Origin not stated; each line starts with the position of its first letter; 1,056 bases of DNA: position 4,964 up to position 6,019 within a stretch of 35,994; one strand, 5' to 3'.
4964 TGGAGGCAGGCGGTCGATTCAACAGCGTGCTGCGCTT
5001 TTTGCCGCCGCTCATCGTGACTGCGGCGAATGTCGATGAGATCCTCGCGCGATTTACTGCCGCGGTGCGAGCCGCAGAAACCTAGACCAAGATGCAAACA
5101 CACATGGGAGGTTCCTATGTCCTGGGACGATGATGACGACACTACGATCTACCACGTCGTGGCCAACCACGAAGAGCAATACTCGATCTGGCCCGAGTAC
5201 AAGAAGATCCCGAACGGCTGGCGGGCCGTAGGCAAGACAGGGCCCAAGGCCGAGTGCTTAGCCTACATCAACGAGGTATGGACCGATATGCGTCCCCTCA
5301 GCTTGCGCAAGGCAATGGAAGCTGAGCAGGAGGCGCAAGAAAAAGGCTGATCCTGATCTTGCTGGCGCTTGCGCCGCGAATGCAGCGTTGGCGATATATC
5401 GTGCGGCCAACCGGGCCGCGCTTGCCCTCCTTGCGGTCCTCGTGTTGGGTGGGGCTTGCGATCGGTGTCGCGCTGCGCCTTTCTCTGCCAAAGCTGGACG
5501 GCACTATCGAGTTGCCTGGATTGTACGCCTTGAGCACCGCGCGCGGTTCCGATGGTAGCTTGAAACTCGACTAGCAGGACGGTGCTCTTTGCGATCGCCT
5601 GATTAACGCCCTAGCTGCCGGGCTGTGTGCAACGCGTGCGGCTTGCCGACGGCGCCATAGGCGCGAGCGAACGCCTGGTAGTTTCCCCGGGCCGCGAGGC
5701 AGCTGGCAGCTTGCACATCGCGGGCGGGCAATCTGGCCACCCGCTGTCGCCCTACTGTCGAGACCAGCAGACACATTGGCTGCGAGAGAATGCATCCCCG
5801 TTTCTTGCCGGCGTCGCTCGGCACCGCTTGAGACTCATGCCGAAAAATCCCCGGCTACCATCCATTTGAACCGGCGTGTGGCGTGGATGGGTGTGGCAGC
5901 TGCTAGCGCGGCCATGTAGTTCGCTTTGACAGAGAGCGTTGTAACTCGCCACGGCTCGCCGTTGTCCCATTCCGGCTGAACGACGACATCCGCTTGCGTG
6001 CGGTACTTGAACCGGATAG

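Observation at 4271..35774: FAAL-primed seven-module lipopeptide assembly line built from a pyoverdine/corrugatin-type toolkit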

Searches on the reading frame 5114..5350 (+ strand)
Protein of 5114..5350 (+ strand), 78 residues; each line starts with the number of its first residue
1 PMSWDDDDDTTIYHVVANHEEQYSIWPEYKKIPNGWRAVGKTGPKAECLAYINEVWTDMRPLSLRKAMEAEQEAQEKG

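Call 86: search_protein_families(library=ncbifam, proteins=[window:5114-5350:+], max_evalue=0.00001)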
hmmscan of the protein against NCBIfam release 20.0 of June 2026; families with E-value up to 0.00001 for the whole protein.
window:5114-5350:+ (78 aa): 0 families

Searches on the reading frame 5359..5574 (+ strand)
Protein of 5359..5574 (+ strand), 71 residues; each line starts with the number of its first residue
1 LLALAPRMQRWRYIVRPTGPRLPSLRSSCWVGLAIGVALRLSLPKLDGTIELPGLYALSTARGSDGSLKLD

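Call 12: search_protein_families(library=pfam, proteins=[window:5359-5574:+], max_evalue=0.01)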
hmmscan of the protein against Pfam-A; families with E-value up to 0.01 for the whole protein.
window:5359-5574:+ (71 aa): 0 families

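Call 61: search_protein_families(library=pfam, proteins=[window:5359-5574:+], max_evalue=0.1)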
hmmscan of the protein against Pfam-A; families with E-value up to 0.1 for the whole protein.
window:5359-5574:+ (71 aa): 0 families

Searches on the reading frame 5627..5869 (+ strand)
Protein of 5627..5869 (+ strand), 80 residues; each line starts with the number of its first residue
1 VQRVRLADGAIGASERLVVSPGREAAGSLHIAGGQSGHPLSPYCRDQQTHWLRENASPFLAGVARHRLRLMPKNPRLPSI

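Call 12: search_protein_families(library=pfam, proteins=[window:5627-5869:+], max_evalue=0.01)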
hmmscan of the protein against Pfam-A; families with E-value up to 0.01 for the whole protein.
window:5627-5869:+ (80 aa): 1 family
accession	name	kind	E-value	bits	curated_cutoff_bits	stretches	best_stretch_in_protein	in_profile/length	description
PF01804.23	Penicil_amidase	-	4.5e-08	33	21.3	1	9-59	616-666/675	Penicillin amidase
